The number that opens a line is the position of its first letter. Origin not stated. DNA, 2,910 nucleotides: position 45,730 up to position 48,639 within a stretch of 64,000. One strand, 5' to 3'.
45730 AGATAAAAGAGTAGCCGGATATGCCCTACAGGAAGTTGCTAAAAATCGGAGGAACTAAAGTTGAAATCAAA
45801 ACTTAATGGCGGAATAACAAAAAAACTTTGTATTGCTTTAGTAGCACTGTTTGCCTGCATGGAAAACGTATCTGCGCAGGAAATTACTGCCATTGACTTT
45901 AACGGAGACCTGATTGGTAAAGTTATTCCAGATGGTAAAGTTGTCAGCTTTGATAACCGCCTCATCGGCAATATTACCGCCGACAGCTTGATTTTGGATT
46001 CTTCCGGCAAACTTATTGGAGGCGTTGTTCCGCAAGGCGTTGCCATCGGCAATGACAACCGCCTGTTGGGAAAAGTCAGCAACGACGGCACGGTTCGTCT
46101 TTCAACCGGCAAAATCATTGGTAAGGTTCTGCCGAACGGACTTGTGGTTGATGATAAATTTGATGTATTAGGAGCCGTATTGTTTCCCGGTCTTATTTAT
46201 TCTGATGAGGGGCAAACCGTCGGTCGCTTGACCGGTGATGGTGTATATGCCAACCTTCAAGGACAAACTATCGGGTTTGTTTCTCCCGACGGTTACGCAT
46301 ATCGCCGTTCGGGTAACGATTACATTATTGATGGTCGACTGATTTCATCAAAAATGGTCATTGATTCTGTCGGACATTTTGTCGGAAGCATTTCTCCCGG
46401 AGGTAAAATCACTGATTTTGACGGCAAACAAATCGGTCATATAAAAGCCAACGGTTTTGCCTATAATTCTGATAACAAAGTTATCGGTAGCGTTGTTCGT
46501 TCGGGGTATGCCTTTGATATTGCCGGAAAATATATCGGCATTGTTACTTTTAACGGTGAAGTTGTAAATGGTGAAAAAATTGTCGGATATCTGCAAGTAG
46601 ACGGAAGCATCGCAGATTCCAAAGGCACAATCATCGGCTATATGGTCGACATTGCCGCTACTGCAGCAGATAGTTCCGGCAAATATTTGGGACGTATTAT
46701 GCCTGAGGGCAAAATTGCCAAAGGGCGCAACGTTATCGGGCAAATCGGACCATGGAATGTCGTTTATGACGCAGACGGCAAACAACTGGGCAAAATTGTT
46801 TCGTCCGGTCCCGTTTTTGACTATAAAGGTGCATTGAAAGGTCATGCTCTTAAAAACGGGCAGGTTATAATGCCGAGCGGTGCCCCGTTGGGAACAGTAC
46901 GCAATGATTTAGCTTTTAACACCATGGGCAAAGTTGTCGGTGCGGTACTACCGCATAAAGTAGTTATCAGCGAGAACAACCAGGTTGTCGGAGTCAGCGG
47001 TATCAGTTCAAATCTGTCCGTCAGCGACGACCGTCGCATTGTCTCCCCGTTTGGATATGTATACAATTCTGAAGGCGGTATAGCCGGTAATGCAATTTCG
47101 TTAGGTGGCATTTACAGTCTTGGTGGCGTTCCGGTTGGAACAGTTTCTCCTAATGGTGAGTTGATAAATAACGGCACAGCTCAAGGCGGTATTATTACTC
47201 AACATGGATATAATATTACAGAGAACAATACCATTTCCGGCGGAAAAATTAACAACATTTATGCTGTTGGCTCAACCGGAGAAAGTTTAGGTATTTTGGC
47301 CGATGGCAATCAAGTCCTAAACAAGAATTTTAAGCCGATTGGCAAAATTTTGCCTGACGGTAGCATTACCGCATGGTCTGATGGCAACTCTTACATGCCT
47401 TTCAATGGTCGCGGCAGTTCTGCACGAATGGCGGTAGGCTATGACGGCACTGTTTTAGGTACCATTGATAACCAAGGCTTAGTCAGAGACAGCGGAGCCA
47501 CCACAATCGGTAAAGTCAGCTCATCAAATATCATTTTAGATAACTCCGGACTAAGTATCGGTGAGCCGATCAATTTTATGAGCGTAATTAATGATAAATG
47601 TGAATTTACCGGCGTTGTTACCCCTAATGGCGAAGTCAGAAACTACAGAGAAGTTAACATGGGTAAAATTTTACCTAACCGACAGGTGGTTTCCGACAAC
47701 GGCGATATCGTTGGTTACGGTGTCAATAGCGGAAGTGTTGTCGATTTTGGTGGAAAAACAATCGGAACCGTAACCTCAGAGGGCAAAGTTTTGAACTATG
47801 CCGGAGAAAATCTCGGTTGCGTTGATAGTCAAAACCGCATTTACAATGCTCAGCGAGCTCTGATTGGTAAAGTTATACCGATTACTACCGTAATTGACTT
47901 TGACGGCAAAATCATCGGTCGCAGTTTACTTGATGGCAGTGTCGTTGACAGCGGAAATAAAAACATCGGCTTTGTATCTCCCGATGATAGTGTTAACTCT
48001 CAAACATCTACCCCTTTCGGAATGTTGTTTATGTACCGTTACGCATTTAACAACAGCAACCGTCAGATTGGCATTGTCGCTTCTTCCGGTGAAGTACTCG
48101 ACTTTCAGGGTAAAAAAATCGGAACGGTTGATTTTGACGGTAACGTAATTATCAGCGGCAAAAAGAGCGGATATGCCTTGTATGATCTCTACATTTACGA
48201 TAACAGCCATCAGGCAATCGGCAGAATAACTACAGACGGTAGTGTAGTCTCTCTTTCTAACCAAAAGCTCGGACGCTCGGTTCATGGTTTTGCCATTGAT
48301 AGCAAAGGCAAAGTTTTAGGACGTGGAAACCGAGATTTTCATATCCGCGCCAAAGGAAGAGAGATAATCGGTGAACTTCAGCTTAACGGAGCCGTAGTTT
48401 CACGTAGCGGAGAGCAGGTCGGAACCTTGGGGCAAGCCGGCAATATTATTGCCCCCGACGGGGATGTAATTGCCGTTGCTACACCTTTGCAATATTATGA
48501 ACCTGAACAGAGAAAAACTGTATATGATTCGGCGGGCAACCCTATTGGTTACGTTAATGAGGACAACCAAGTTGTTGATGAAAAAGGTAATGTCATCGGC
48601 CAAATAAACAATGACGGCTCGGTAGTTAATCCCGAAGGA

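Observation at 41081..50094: Over 130 copies of a 17-residue repeat build a 1568-aa protein and the N-terminal ~1000 aa of VirB10: a giant repeat module in the T4SS core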

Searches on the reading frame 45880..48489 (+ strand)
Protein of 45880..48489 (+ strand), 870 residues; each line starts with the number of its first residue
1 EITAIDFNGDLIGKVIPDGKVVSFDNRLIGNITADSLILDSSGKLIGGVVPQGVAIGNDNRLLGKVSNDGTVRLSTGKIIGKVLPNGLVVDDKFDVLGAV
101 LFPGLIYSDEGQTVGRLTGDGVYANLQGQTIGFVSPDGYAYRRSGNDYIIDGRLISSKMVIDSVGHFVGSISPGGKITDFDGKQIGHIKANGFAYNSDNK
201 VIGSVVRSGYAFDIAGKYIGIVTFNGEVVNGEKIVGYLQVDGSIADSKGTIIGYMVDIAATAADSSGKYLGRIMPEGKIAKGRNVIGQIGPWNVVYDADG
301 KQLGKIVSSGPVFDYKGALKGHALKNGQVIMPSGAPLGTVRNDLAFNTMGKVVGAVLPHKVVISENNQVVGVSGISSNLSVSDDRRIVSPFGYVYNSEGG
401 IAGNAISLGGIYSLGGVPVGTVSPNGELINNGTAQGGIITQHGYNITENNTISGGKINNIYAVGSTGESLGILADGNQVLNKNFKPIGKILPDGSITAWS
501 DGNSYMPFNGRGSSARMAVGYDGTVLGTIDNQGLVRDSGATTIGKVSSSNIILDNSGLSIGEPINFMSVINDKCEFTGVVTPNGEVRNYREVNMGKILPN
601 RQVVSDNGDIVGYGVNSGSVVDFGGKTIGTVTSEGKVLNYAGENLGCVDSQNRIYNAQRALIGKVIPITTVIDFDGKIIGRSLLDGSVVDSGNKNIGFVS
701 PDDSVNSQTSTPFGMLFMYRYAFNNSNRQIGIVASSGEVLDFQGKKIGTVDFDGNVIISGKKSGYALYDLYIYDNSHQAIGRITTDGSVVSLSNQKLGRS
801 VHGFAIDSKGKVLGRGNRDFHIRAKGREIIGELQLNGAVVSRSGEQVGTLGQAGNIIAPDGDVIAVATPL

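Call 39: find_homologous_proteins(query=window:45880-48489:+, max_evalue=1e-20)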
Query window:45880-48489:+ (870 aa): 400 proteins with E <= 1e-20 among 8000 candidates; the best 120 are listed.
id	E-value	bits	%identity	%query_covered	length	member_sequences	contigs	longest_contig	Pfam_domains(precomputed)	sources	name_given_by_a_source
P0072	0.0e+0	1883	100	100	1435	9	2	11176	PF21784.4,PF12396.15,PF21785.4,PF03743.20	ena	-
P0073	0.0e+0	1764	90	100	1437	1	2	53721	PF21784.4,PF12396.15,PF21785.4,PF03743.20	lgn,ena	-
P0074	0.0e+0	1658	86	100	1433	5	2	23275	PF21784.4,PF12396.15,PF21785.4,PF03743.20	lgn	-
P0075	0.0e+0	1373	70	100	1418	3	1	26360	PF21784.4,PF03743.20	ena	-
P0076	0.0e+0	1344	70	100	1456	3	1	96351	PF21784.4,PF03743.20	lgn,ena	-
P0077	0.0e+0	1337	69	100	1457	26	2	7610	PF21784.4,PF21785.4,PF03743.20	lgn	-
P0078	0.0e+0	1334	69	100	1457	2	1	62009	PF21784.4,PF12396.15,PF21785.4,PF03743.20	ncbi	-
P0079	0.0e+0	1327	68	100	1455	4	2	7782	PF21784.4,PF21785.4,PF03743.20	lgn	-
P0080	0.0e+0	1320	67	100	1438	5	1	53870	PF21784.4,PF12396.15,PF21785.4,PF03743.20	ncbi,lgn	-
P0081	0.0e+0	1311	66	100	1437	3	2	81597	PF21784.4,PF12396.15,PF21785.4,PF03743.20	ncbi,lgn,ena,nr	ncbi:MAG: TrbI/VirB10 family protein [Alphaproteobacteria bacterium]|nr:TrbI/VirB10 family protein [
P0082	0.0e+0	1307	66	100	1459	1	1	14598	PF21784.4,PF12396.15,PF21785.4,PF03743.20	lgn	-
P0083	0.0e+0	1307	67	100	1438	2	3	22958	PF21784.4,PF12396.15,PF03743.20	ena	-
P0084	0.0e+0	1299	66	100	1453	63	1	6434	PF21784.4,PF21785.4,PF03743.20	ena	-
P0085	0.0e+0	1297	66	100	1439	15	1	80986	PF21784.4,PF21785.4,PF03743.20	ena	-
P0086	0.0e+0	1254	66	100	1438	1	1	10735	PF21784.4,PF12396.15,PF21785.4,PF03743.20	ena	-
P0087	0.0e+0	1226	61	100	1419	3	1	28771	PF21784.4,PF03743.20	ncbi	-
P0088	0.0e+0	1198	62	100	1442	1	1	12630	PF21784.4,PF21785.4,PF03743.20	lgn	-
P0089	0.0e+0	1193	61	100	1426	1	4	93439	PF21784.4,PF12396.15,PF21785.4,PF03743.20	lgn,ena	-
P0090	0.0e+0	1191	62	100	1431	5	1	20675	PF21784.4,PF21785.4,PF03743.20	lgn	-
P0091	0.0e+0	1175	60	100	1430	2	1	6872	PF21784.4,PF12396.15,PF21785.4,PF03743.20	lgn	-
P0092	0.0e+0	1140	60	100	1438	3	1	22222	PF21784.4,PF12396.15,PF21785.4,PF03743.20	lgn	-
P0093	0.0e+0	1135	58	100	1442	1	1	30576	PF21784.4,PF12396.15,PF21785.4,PF03743.20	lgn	-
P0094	0.0e+0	1114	59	100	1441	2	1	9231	PF21784.4,PF12396.15,PF21785.4,PF03743.20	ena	-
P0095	0.0e+0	1111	58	100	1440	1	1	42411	PF21784.4,PF12396.15,PF21785.4,PF03743.20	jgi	-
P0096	0.0e+0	1111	59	100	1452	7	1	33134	PF21784.4,PF12396.15,PF21785.4,PF03743.20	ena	-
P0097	0.0e+0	1110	59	100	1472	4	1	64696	PF21784.4,PF12396.15,PF21785.4,PF03743.20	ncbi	-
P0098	0.0e+0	1110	58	100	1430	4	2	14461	PF21784.4,PF12396.15,PF21785.4,PF03743.20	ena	-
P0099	0.0e+0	1093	57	100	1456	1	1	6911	PF21784.4,PF12396.15,PF21785.4,PF03743.20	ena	-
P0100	0.0e+0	1090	58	100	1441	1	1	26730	PF21784.4,PF12396.15,PF21785.4,PF03743.20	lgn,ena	-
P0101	0.0e+0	1088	57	100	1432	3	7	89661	PF21784.4,PF12396.15,PF21785.4,PF03743.20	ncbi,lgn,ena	-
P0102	0.0e+0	1017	54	100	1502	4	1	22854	PF21784.4,PF12396.15,PF21785.4,PF03743.20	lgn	-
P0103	1.5e-298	1011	53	100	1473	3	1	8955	PF21784.4,PF12396.15,PF21785.4,PF03743.20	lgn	-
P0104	4.7e-296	1003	54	100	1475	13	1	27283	PF21784.4,PF12396.15,PF21785.4,PF03743.20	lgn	-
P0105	7.4e-296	1002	52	99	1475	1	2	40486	PF21784.4,PF12396.15,PF21785.4,PF03743.20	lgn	-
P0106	1.3e-295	1001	52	100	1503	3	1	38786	PF21784.4,PF12396.15,PF21785.4,PF03743.20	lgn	-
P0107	2.9e-295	1000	52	100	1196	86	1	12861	PF21784.4,PF12396.15,PF21785.4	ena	-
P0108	1.3e-294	998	52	100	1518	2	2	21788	PF21784.4,PF12396.15,PF21785.4,PF03743.20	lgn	-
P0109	4.2e-294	996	51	100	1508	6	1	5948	PF21784.4,PF12396.15,PF21785.4,PF03743.20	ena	-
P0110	4.2e-293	993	52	100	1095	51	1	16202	PF21784.4,PF12396.15,PF21785.4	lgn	-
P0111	1.6e-291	988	51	100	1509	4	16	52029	PF21784.4,PF12396.15,PF21785.4,PF03743.20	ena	-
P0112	1.7e-289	981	52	100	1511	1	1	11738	PF21784.4,PF12396.15,PF21785.4,PF03743.20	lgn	-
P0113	9.6e-289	978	51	100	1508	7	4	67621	PF21784.4,PF12396.15,PF21785.4,PF03743.20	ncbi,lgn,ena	-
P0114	2.0e-287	974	50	100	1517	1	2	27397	PF21784.4,PF12396.15,PF21785.4,PF03743.20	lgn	-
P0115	1.5e-285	968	52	100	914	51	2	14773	PF21784.4,PF12396.15,PF21785.4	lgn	-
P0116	8.0e-284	962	52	100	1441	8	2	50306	PF21784.4,PF12396.15,PF21785.4,PF03743.20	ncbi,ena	-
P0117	8.9e-281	952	50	100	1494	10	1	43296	PF21784.4,PF12396.15,PF21785.4,PF03743.20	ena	-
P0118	1.1e-279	949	50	100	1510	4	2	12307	PF21784.4,PF12396.15,PF21785.4,PF03743.20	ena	-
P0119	7.5e-279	946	51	100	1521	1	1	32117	PF21784.4,PF12396.15,PF21785.4,PF03743.20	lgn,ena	-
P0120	2.0e-278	944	49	100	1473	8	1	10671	PF21784.4,PF12396.15,PF21785.4,PF03743.20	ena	-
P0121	1.4e-277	941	50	100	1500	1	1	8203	PF21784.4,PF12396.15,PF21785.4,PF03743.20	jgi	-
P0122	2.0e-276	938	49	100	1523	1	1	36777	PF21784.4,PF12396.15,PF21785.4,PF03743.20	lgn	-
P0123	5.0e-272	923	51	100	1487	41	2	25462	PF21784.4,PF12396.15,PF21785.4,PF03743.20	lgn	-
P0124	1.8e-270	918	51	100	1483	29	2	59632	PF21784.4,PF12396.15,PF21785.4,PF03743.20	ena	-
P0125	3.2e-270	917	48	100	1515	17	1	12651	PF21784.4,PF12396.15,PF21785.4,PF03743.20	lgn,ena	-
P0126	5.5e-270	916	50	100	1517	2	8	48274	PF21784.4,PF12396.15,PF21785.4,PF03743.20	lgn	-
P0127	7.2e-270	916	48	100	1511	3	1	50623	PF21784.4,PF12396.15,PF21785.4,PF03743.20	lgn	-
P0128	2.0e-268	911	48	100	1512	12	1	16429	PF21784.4,PF12396.15,PF21785.4,PF03743.20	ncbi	-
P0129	8.7e-268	909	48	100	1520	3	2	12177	PF21784.4,PF12396.15,PF21785.4,PF03743.20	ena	-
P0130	1.6e-267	908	48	100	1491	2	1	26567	PF21784.4,PF12396.15,PF21785.4,PF03743.20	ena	-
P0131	8.3e-267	906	50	100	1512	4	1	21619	PF21784.4,PF12396.15,PF21785.4,PF03743.20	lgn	-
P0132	1.1e-266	906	48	100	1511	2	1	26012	PF21784.4,PF12396.15,PF21785.4,PF03743.20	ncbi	-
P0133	2.2e-266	904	49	100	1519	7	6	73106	PF21784.4,PF12396.15,PF21785.4,PF03743.20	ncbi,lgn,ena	-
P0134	3.6e-266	904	48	100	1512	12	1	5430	PF21784.4,PF12396.15,PF21785.4,PF03743.20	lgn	-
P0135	1.3e-265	902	51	100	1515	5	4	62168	PF21784.4,PF12396.15,PF21785.4,PF03743.20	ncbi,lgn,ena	-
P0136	1.2e-264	899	48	100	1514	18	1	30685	PF21784.4,PF12396.15,PF21785.4,PF03743.20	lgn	-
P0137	2.4e-263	894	49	100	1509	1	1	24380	PF21784.4,PF12396.15,PF21785.4,PF03743.20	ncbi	-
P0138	4.5e-263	894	51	100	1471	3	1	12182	PF21784.4,PF12396.15,PF21785.4,PF03743.20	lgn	-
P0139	9.5e-263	892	48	100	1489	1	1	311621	PF21784.4,PF12396.15,PF21785.4,PF03743.20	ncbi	-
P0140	1.4e-262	892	47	100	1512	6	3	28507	PF21784.4,PF12396.15,PF21785.4,PF03743.20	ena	-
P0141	1.0e-261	889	48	100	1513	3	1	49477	PF21784.4,PF12396.15,PF21785.4,PF03743.20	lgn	-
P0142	3.0e-260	884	47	100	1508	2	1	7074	PF21784.4,PF12396.15,PF21785.4,PF03743.20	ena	-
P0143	3.9e-260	884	48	100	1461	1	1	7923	PF21784.4,PF12396.15,PF21785.4,PF03743.20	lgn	-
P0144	8.6e-260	883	48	100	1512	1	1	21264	PF21784.4,PF12396.15,PF21785.4,PF03743.20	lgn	-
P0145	2.2e-259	881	48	100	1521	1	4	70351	PF21784.4,PF12396.15,PF21785.4,PF03743.20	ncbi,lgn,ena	-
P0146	6.6e-259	880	46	100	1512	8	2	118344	PF21784.4,PF12396.15,PF21785.4,PF03743.20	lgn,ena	-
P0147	8.1e-259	879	49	100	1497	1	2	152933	PF21784.4,PF12396.15,PF21785.4,PF03743.20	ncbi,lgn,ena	-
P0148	5.6e-258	877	47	100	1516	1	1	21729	PF21784.4,PF12396.15,PF21785.4,PF03743.20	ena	-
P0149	8.2e-258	876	47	100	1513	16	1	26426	PF21784.4,PF12396.15,PF21785.4,PF03743.20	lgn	-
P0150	5.8e-257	873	49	100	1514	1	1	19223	PF21784.4,PF21785.4,PF03743.20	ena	-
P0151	1.2e-255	869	50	92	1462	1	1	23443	PF21784.4,PF12396.15,PF21785.4,PF03743.20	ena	-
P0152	4.9e-255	867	47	100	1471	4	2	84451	PF21784.4,PF12396.15,PF21785.4,PF03743.20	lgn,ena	-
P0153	8.4e-255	866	48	99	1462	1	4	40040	PF21784.4,PF12396.15,PF21785.4,PF03743.20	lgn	-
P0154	9.6e-255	866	47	100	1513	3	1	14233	PF21784.4,PF12396.15,PF21785.4,PF03743.20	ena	-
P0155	1.1e-254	866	48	100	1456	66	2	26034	PF21784.4,PF12396.15,PF21785.4,PF03743.20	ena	-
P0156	1.4e-254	865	48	100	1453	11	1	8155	PF21784.4,PF12396.15,PF21785.4,PF03743.20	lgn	-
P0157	1.6e-254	865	48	100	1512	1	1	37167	PF21784.4,PF12396.15,PF21785.4,PF03743.20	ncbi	-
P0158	2.2e-254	865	48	100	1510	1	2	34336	PF21784.4,PF12396.15,PF21785.4,PF03743.20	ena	-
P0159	3.5e-254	864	47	100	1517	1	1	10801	PF21784.4,PF21785.4,PF03743.20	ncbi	-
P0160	4.4e-254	864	48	100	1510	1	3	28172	PF21784.4,PF12396.15,PF21785.4,PF03743.20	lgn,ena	-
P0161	7.2e-254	863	47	100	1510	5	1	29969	PF21784.4,PF12396.15,PF21785.4,PF03743.20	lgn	-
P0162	8.4e-254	863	48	100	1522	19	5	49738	PF21784.4,PF12396.15,PF21785.4,PF03743.20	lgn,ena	-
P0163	4.4e-253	860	49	100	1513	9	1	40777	PF21784.4,PF12396.15,PF21785.4,PF03743.20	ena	-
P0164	1.2e-252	859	47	100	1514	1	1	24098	PF21784.4,PF12396.15,PF21785.4,PF03743.20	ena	-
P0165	1.6e-252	859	47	100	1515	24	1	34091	PF21784.4,PF12396.15,PF21785.4,PF03743.20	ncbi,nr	ncbi:MAG: hypothetical protein IJ482_00745 [Alphaproteobacteria bacterium]|nr:hypothetical protein [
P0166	1.1e-251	856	47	100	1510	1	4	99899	PF21784.4,PF12396.15,PF21785.4,PF03743.20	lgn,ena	-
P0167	4.2e-251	854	47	100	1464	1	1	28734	PF21784.4,PF12396.15,PF21785.4,PF03743.20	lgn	-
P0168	6.8e-251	853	47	100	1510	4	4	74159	PF21784.4,PF12396.15,PF21785.4,PF03743.20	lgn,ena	-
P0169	8.1e-251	853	46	100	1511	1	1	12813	PF21784.4,PF12396.15,PF21785.4,PF03743.20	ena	-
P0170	2.7e-250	851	49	100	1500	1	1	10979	PF21784.4,PF12396.15,PF21785.4,PF03743.20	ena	-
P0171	2.3e-249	848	47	100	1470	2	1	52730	PF21784.4,PF12396.15,PF21785.4,PF03743.20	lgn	-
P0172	1.9e-248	845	46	100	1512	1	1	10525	PF21784.4,PF12396.15,PF21785.4,PF03743.20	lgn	-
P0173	2.8e-248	845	47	100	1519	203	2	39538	PF21784.4,PF12396.15,PF21785.4,PF03743.20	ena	-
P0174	6.9e-248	843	47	100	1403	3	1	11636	PF21784.4,PF21785.4,PF03743.20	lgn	-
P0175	3.3e-247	841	47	100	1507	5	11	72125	PF21784.4,PF12396.15,PF21785.4,PF03743.20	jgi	-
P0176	3.0e-246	838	46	100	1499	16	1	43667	PF21784.4,PF21785.4,PF03743.20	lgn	-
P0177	7.6e-246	837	46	100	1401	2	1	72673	PF21784.4,PF12396.15,PF21785.4,PF03743.20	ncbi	-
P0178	1.8e-245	835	47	100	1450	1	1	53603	PF21784.4,PF12396.15,PF21785.4,PF03743.20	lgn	-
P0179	7.2e-245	833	48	100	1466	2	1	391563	PF21784.4,PF21785.4,PF03743.20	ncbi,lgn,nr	ncbi:MAG: TrbI/VirB10 family protein [Lactobacillaceae bacterium]|nr:TrbI/VirB10 family protein [Lac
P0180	1.2e-244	833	46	100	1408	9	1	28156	PF21784.4,PF12396.15,PF21785.4,PF03743.20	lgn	-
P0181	3.1e-244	831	46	100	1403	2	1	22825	PF21784.4,PF21785.4,PF03743.20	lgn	-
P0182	3.9e-244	831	46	100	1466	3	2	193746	PF21784.4,PF12396.15,PF21785.4,PF03743.20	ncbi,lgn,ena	-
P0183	4.4e-244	831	47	100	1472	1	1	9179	PF21784.4,PF12396.15,PF21785.4,PF03743.20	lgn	-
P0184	5.0e-244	831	47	100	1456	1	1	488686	PF21784.4,PF12396.15,PF21785.4,PF03743.20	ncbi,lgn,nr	ncbi:MAG: TrbI/VirB10 family protein [Alphaproteobacteria bacterium]|nr:TrbI/VirB10 family protein [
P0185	8.0e-244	830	47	100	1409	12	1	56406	PF21784.4,PF21785.4,PF03743.20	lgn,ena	-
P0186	2.2e-243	828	46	100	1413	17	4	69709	PF21784.4,PF12396.15,PF21785.4,PF03743.20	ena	-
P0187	2.5e-243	828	46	100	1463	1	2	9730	PF21784.4,PF21785.4,PF03743.20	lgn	-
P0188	3.5e-243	828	45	100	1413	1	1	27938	PF21784.4,PF12396.15,PF21785.4,PF03743.20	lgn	-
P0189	5.0e-243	827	47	100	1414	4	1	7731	PF21784.4,PF12396.15,PF21785.4,PF03743.20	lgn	-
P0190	5.3e-243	827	47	100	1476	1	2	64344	PF21784.4,PF12396.15,PF21785.4,PF03743.20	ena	-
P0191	5.5e-243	827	46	100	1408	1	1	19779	PF21784.4,PF12396.15,PF21785.4,PF03743.20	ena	-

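Call 55: predict_structure(alignment_id=A4)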
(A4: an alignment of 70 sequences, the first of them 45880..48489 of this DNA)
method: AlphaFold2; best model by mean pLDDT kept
length: 870 residues; sequences in the alignment: 70
mean_pLDDT: 92.7   pTM: 0.90
mean pLDDT of the five models: 92.7, 91.6, 91.1, 91.0, 90.8
residues with pLDDT >= 90: 726; 70-90: 143; 50-70: 1; < 50: 0
segments of 3 or more residues with pLDDT < 50: none
pLDDT, mean of each block of 10 residues (from residue 1): 88 89 89 88 89 93 90 87 94 95 93 92 93 95 92 88 89 87 92 92 92 92 91 90 89 92 93 93 92 89 93 96 96 94 92 94 93 91 86 94 93 94 92 88 94 93 93 89 91 94 92 95 94 91 95 94 96 94 94 96 93 95 95 95 94 93 95 96 96 95 95 96 96 94 95 95 96 95 95 92 93 95 92 95 95 92 90
secondary structure, 60 per line:
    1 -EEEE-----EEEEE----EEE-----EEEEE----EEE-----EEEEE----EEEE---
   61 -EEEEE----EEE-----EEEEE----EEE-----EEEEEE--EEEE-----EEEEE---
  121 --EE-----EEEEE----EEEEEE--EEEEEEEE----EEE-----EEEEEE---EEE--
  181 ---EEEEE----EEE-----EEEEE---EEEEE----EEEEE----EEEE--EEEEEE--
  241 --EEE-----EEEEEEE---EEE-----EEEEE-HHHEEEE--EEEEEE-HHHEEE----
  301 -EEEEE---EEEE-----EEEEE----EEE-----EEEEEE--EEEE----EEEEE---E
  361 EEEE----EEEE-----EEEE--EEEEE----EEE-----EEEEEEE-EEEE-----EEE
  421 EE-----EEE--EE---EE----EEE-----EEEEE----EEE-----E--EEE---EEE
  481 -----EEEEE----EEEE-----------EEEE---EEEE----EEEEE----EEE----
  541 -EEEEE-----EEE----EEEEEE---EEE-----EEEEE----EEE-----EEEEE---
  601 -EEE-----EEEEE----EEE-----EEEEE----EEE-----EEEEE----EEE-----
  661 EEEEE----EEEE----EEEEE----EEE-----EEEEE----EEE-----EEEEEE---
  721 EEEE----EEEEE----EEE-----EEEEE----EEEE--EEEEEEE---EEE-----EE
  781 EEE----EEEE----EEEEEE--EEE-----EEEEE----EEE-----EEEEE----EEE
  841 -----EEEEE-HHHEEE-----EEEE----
elements in order (helices of 4 or more, strands of 3 or more residues): E2-5 E11-15 E20-22 E28-32 E37-39 E45-49 E54-57 E62-66 E71-73 E79-83 E88-90 E96-101 E104-107 E113-117 E130-134 E139-144 E147-154 E159-161 E167-172 E176-178 E184-188 E193-195 E201-205 E209-213 E218-222 E227-230 E233-238 E243-245 E251-257 E261-263 E269-273 E278-281 E284-289 E294-296 E302-306 E310-313 E319-323 E328-330 E336-341 E344-347 E352-356 E360-364 E369-372 E378-381 E384-388 E393-395 E401-407 E409-412 E418-422 E428-430 E444-446 E452-456 E461-463 E472-474 E478-480 E486-490 E495-498 E510-513 E517-520 E525-529 E534-536 E542-546 E552-554 E559-564 E568-570 E576-580 E585-587 E593-597 E602-604 E610-614 E619-621 E627-631 E636-638 E644-648 E653-655 E661-665 E670-673 E678-682 E687-689 E695-699 E704-706 E712-717 E721-724 E729-733 E738-740 E746-750 E755-758 E761-767 E771-773 E779-783 E788-791 E796-801 E804-806 E812-816 E821-823 E829-833 E838-840 E846-850 E855-857 E863-866

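Call 59: fold_search(model_id=the predicted structure, library=pdb)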
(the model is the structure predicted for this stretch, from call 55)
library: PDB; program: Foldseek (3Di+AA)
matches with E <= 10: 1290; with E <= 0.001: 145
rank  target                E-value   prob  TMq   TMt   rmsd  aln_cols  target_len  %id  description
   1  9ifo_A                1.7e-28  0.93  0.09  0.07  31.7      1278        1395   12  Structure of Teneurin-Like Protein (TLP) (released 2026-03-11)
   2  8qjd_B                1.6e-27  0.94  0.09  0.08  30.3      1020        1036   12  T6SS-linked Rhs repeat protein - Salmonella bongori Rhs-core domain (released 2024-09-25)
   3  8qjb_A                9.9e-27  0.87  0.09  0.08  29.4      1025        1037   12  T6SS-linked Rhs repeat protein - Salmonella bongori Rhs-core domain extended N-terminus (released 2024-09-25)
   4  8qjc                  5.5e-26  0.82  0.08  0.07  30.4      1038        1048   12  T6SS-linked Rhs repeat protein - Salmonella bongori Rhs-core domain with toxin domain (released 2024-09-25)
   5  6fb3_A                7.5e-25  0.87  0.10  0.06  30.3      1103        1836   12  Teneurin 2 Partial Extracellular Domain (released 2018-03-28)
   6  8qja_A                1.9e-24  0.90  0.10  0.09  28.5       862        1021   11  T6SS-linked Rhs repeat protein - Advenella mimigardefordensis VgrG-Rhs core (released 2024-09-25)
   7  8r54_A                1.8e-23  0.85  0.11  0.07  30.0      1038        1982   10  Mouse teneurin-3 non-compact subunit - A0B0 isoform (released 2024-05-08)
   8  7u1z_B                2.0e-23  0.63  0.06  0.04  51.2       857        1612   12  Crystal structure of the DRBD and CROPs of TcdA (released 2022-03-09)
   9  7pq5                  3.4e-23  0.82  0.08  0.07  29.9       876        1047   10  Photorhabdus laumondii T6SS-associated Rhs protein carrying the Tre23 toxin domain (released 2021-12-01)
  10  8r50_A                6.5e-23  0.63  0.08  0.06  29.2      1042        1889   10  Mouse teneurin-3 compact dimer - A1B1 isoform (released 2024-05-08)
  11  8cp6_B                1.7e-21  0.69  0.09  0.08  28.6      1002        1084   12  Type six secretion system exported effector 5 (Tse5) (released 2023-12-06)
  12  6fay                  2.4e-20  0.44  0.08  0.07  29.9      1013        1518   11  Teneurin3 monomer (released 2018-03-28)
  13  6cmx_A                2.7e-20  0.54  0.10  0.07  28.6      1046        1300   10  Human Teneurin 2 extra-cellular region (released 2018-07-25)
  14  6sue_F                2.1e-16  0.21  0.08  0.05  31.3      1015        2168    9  Structure of Photorhabdus luminescens Tc holotoxin pore, Mutation TccC3-D651A (released 2019-11-06)
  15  6h6e_F                1.9e-15  0.15  0.07  0.05  32.1       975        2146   10  PTC3 holotoxin complex from Photorhabdus luminecens in prepore state (TcdA1, TcdB2, TccC3) (released 2018-10-03)
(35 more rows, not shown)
